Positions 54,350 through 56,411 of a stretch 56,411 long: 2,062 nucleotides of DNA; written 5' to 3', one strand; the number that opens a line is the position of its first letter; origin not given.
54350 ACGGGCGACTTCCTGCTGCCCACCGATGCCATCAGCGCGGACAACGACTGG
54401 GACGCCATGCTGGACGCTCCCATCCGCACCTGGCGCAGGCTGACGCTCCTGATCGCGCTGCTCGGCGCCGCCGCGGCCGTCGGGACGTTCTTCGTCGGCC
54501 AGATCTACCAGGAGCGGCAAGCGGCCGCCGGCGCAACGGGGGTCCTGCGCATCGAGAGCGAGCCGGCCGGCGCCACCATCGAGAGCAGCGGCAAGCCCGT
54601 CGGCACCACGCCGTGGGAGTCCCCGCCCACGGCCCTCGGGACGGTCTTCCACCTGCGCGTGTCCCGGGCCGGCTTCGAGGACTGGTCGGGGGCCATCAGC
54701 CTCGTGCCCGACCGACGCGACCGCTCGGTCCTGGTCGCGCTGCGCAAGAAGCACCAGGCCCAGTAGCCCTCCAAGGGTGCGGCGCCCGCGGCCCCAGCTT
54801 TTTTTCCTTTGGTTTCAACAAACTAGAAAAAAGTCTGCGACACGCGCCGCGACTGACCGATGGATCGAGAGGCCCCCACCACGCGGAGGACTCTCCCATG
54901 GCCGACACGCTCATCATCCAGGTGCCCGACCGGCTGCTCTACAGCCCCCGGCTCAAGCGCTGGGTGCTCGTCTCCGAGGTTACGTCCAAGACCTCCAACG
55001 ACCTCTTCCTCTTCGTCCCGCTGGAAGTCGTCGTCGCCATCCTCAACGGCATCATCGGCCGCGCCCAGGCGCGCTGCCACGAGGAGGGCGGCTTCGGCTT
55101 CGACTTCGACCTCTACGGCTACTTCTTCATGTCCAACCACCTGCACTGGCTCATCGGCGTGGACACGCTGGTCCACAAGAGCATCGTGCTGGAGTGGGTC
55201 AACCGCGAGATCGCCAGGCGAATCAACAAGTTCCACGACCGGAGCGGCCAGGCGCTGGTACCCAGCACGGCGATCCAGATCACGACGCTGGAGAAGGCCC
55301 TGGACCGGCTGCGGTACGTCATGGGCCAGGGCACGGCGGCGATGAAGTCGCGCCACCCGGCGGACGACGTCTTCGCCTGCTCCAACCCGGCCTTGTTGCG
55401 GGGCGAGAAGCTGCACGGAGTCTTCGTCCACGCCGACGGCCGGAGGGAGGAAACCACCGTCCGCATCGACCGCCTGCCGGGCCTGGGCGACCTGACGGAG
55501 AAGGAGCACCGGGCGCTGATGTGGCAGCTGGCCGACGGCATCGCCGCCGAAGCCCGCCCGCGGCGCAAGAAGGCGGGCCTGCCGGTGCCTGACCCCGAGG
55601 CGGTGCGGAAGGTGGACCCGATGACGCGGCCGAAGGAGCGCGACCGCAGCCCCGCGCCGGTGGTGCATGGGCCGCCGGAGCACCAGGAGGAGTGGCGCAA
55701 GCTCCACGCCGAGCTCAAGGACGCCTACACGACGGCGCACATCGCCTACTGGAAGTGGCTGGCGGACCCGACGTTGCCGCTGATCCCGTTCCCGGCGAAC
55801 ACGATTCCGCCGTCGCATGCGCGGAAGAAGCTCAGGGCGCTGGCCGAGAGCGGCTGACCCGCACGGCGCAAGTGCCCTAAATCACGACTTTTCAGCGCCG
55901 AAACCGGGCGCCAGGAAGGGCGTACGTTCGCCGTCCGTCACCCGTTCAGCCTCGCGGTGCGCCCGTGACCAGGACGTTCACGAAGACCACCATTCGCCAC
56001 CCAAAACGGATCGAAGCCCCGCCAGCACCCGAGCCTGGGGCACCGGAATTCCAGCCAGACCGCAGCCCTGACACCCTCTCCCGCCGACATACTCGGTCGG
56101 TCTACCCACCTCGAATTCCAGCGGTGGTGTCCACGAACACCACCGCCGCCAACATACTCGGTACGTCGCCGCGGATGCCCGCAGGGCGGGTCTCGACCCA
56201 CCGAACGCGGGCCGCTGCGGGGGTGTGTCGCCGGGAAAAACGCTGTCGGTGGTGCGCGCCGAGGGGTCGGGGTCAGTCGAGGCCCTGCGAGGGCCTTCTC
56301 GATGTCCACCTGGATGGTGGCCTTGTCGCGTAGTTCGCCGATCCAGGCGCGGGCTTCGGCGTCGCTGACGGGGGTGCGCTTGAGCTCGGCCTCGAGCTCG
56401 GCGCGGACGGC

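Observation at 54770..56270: Solitary IS200/IS605-like HUH transposase gene in AT-richer DNA, followed by about 400 bp of hairpins and 66-bp direct repeats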

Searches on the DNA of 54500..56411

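Call 14: search_rna_families(source=window, start=54500, end=56411, threshold=evalue, max_evalue=10)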
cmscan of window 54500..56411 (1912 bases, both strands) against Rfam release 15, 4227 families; matches with E-value up to 10: 4.
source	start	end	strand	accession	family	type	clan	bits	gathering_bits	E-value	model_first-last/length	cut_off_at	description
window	56242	56294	+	RF01684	mascRNA-menRNA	Gene;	-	24.8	42.5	0.033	1-56/56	no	MALAT1-associated small cytoplasmic RNA/MEN beta RNA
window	55002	55059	-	RF01276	sR53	Gene; snRNA; snoRNA; CD-box;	-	16.6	49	0.68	1-60/60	no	Small nucleolar RNA sR53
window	56250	56325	+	RF02335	GlsR2_miR4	Gene; snRNA; snoRNA; CD-box;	-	16.5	100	9.1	1-106/106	no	Giardia snoRNA GlsR2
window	56010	56146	-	RF02204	WT1-AS_2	Gene; lncRNA;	-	15.5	45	4.2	1-137/137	no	WT1 antisense RNA conserved region 2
